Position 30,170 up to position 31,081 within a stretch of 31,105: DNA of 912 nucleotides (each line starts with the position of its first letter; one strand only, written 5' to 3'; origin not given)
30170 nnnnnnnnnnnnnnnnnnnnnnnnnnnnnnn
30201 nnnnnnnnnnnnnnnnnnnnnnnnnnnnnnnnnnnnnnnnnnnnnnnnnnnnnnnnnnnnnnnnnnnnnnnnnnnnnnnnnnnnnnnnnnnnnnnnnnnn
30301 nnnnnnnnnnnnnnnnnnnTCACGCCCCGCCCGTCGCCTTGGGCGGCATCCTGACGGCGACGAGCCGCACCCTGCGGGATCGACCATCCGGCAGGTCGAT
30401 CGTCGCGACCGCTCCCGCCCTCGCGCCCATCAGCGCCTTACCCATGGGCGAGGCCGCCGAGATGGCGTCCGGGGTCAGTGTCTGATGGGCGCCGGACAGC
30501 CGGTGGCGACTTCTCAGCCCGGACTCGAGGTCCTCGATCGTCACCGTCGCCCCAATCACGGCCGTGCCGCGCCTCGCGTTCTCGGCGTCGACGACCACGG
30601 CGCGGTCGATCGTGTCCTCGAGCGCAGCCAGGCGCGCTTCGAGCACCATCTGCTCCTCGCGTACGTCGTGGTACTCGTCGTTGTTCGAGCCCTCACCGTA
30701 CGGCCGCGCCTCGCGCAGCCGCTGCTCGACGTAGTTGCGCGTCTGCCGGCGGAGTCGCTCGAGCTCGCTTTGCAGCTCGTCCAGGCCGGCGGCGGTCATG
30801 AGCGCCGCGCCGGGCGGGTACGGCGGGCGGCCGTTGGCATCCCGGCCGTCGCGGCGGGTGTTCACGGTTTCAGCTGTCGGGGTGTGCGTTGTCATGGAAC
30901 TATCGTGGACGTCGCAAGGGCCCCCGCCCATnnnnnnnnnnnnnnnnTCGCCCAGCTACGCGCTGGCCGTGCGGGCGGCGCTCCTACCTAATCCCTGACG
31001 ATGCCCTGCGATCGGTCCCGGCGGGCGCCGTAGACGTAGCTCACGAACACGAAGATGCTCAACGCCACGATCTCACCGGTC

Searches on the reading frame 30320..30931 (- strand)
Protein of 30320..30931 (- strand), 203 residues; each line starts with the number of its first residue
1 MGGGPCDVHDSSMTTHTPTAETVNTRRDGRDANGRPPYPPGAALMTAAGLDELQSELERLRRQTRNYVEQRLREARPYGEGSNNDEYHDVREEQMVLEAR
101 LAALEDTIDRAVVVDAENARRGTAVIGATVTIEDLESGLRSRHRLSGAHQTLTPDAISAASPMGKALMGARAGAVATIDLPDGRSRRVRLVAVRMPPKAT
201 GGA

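Call 10: search_protein_families(library=pfam, proteins=[window:30320-30931:-], max_evalue=0.01)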
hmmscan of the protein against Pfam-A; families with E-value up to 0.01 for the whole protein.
window:30320-30931:- (203 aa): 2 families
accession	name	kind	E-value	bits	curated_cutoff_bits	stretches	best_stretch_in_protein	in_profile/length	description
PF03449.20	GreA_GreB_N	-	2.5e-17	63.3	24.5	1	44-113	2-71/71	Transcription elongation factor, N-terminal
PF01272.25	GreA_GreB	-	3.3e-13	49.9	26.9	1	122-194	4-76/77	Transcription elongation factor, GreA/GreB, C-term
